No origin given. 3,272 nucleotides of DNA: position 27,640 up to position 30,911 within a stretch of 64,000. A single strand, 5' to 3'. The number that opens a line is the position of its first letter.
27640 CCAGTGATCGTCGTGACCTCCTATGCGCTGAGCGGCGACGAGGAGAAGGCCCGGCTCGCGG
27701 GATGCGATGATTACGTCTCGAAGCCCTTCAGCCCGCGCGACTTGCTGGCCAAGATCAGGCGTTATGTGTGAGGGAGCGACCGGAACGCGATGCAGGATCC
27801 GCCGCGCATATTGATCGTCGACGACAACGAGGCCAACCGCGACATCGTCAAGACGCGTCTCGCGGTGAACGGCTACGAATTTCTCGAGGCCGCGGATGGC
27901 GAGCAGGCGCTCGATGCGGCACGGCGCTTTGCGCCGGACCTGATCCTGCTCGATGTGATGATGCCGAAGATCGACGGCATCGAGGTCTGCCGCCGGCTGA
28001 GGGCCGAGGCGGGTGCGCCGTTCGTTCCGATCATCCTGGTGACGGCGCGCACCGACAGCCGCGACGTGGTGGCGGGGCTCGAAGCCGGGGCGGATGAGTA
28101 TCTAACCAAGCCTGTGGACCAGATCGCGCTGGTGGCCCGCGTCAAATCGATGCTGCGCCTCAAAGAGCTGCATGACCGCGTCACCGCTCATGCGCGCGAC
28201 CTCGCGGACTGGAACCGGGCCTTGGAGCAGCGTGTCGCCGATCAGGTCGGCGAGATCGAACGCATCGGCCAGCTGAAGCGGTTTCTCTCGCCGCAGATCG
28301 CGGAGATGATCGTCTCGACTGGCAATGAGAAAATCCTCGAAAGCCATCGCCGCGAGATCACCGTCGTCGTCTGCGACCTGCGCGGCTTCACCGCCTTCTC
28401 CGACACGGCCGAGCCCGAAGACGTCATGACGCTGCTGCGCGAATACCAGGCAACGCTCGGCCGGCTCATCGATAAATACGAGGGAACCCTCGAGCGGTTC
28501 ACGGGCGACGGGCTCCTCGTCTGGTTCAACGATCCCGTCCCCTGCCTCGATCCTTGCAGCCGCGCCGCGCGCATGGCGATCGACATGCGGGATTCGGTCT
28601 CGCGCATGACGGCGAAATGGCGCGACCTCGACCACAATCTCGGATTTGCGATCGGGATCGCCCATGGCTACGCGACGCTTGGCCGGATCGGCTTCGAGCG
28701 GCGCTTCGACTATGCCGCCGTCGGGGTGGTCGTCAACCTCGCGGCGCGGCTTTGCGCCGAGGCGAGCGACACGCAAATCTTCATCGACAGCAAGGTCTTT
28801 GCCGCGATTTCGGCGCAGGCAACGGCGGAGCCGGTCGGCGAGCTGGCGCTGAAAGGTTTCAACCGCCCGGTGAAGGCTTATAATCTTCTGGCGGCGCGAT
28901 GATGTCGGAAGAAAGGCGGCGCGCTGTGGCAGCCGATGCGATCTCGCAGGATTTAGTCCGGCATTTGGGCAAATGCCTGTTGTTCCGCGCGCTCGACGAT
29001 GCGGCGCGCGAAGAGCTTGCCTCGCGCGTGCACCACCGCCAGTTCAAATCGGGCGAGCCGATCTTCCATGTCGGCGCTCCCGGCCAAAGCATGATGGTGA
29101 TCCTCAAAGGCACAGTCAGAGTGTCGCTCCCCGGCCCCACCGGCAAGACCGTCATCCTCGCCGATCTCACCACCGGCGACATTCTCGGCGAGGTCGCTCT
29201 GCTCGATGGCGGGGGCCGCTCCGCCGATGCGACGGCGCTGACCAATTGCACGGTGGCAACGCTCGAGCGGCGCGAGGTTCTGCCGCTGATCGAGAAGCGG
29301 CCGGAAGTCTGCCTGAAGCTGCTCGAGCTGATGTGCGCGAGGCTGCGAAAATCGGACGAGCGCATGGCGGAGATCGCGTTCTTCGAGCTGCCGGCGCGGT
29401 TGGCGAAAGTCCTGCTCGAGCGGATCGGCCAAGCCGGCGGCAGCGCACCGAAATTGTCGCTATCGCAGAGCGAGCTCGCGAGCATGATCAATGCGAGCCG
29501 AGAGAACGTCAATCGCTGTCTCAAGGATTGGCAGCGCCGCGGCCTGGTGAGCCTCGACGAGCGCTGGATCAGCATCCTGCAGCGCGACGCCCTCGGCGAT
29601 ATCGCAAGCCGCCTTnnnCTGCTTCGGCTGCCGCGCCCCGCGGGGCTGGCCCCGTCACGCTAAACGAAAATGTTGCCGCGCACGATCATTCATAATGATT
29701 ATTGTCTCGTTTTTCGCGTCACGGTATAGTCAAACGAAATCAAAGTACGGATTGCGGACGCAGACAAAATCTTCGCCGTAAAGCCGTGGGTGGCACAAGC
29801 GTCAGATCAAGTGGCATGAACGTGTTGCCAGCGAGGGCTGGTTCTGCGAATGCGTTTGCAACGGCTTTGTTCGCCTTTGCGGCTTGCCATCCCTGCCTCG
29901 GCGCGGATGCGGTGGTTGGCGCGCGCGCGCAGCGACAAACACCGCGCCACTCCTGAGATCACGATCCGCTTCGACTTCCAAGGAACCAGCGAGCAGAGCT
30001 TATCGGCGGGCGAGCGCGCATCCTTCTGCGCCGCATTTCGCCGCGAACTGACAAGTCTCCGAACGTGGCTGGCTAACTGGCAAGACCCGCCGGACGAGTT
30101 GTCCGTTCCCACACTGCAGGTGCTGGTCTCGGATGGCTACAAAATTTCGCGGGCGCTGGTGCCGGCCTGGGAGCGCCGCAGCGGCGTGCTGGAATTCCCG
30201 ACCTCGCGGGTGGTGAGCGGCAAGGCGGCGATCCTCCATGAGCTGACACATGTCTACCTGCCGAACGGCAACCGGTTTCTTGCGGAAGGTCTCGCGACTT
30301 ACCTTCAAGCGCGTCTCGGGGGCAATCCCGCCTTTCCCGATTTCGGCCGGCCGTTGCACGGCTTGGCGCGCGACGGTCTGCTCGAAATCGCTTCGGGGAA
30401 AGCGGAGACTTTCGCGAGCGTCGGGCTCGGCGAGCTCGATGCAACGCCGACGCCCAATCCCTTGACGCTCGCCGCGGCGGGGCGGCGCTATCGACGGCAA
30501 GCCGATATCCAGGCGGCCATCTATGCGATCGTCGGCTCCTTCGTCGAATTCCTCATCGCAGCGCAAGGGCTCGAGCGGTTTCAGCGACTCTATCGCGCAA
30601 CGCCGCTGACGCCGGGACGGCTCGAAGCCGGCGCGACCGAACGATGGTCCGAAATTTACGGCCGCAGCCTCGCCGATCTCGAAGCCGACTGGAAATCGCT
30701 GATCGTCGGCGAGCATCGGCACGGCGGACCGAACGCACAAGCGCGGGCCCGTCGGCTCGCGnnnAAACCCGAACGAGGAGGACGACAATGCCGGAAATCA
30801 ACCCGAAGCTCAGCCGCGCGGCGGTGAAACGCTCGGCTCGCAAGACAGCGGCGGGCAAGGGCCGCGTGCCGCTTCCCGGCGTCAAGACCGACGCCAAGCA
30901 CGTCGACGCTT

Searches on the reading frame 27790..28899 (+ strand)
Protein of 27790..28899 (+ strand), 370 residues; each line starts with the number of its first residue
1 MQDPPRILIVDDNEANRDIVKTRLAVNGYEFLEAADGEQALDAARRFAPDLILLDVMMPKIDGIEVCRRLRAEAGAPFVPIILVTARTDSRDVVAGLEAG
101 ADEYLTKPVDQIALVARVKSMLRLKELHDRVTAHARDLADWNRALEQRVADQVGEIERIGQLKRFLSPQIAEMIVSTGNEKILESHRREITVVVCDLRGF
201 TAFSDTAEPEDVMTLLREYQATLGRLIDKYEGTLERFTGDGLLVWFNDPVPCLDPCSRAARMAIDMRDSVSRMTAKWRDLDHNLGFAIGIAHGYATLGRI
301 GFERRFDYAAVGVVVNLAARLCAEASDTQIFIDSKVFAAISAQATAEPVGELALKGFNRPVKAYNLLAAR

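Call 3: search_protein_families(library=pfam, proteins=[window:27790-28899:+], max_evalue=0.01)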
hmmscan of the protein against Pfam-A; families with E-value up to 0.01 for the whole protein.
window:27790-28899:+ (370 aa): 3 families
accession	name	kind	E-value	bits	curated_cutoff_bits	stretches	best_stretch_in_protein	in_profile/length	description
PF00072.30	Response_reg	-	2.8e-31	108.4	30.2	1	7-119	1-111/111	Response regulator receiver domain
PF00211.25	Guanylate_cyc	-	2.8e-17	63.4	21.9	1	188-366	7-181/183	Adenylate and Guanylate cyclase catalytic domain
PF23198.2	PDE8A_N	-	0.0039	17.5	29.6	0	28-105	34-115/147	PDE8A-like, N-terminal domain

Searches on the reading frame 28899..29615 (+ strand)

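Call 3: search_protein_families(library=pfam, proteins=[window:28899-29615:+], max_evalue=0.01)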
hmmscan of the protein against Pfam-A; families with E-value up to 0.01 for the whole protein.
window:28899-29615:+ (239 aa): 6 families
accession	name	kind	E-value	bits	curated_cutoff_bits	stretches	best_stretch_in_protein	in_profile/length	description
PF00027.35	cNMP_binding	-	4.9e-21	74.9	27.5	1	47-133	2-88/89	Cyclic nucleotide-binding domain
PF13545.12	HTH_Crp_2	-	3.7e-17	62.5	27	1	166-234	1-69/70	Crp-like helix-turn-helix domain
PF12802.13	MarR_2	-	0.00023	21.7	27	1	182-218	20-51/61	MarR family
PF00325.26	Crp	-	0.00024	21.2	21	1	186-216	1-31/32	Bacterial regulatory proteins, crp family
PF13551.12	HTH_29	-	0.0073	16.8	28.1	0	189-223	14-48/64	Winged helix-turn helix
PF13412.12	HTH_24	-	0.0096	15.9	21.9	0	188-217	18-47/48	Winged helix-turn-helix DNA-binding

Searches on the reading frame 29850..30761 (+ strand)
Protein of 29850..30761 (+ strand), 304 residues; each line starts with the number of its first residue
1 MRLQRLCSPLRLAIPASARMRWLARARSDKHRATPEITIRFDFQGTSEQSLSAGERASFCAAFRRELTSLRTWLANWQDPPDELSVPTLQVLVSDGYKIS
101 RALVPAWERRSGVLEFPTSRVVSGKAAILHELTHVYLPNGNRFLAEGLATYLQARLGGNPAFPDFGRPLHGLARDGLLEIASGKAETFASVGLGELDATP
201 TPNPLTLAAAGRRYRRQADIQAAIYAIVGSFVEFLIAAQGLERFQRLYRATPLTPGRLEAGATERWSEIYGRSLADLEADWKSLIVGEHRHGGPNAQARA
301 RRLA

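Call 3: search_protein_families(library=pfam, proteins=[window:29850-30761:+], max_evalue=0.01)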
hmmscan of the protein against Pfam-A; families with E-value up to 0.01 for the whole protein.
window:29850-30761:+ (304 aa): 0 families

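Call 4: search_protein_families(library=ncbifam, proteins=[window:29850-30761:+], max_evalue=0.01)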
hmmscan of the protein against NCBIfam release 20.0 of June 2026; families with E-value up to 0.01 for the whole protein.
window:29850-30761:+ (304 aa): 0 families

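Call 19: search_protein_families(library=pfam, proteins=[window:29850-30761:+], max_evalue=10)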
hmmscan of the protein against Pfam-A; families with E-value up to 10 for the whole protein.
window:29850-30761:+ (304 aa): 1 family
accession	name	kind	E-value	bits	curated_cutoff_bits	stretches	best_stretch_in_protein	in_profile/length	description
PF13485.12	Peptidase_MA_2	-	0.021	15.1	32.4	1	214-286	133-200/201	Peptidase MA superfamily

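Call 38: search_solved_structures(query=window:29850-30761:+, max_evalue=10)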
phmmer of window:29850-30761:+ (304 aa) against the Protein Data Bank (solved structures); distinct sequences matched with E-value up to 10: 0.

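Call 45: search_protein_families(library=pfam, alignment_id=A3, max_evalue=0.1)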
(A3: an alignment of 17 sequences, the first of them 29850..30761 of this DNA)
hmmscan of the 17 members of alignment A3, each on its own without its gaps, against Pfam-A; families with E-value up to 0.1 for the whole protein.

A. member 1, window:29850-30761:+ (304 aa): 1 family
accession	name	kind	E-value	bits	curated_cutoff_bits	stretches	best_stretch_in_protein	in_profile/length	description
PF13485.12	Peptidase_MA_2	-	0.021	15.1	32.4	0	214-286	133-200/201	Peptidase MA superfamily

B. families by the number of members that match (of 17 scanned): 2 families
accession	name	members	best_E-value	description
PF13485.12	Peptidase_MA_2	6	7.6e-06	Peptidase MA superfamily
PF21834.1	DUF6894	1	0.022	Domain of unknown function (DUF6894)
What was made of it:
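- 29850..30764 (+): U304: HExxH+E metallopeptidase-like protein (MA clan). Candidate leader peptidase. Peptidase_MA_2 is hit by 6 of 17 orthologs, best E 7.6e-6, all below the gathering cut-off (call 45).
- On alpha-KG-dependent HExxH RiPP oxygenases (IPR026337), considered for U304: Instead Peptidase_MA_2 is hit in 6 of 17 orthologs (call 45).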

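Call 47: search_solved_structures(query=A3, max_evalue=1, show_alignments=2)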
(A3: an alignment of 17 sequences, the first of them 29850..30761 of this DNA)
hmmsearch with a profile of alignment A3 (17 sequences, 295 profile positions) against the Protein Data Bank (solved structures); distinct sequences matched with E-value up to 1: 1.
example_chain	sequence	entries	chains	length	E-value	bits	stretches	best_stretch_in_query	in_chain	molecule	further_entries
7ung_y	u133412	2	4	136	0.94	11.7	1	118-137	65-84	UPF0691 protein C9orf116 | Piercer of microtubule wall 1 protein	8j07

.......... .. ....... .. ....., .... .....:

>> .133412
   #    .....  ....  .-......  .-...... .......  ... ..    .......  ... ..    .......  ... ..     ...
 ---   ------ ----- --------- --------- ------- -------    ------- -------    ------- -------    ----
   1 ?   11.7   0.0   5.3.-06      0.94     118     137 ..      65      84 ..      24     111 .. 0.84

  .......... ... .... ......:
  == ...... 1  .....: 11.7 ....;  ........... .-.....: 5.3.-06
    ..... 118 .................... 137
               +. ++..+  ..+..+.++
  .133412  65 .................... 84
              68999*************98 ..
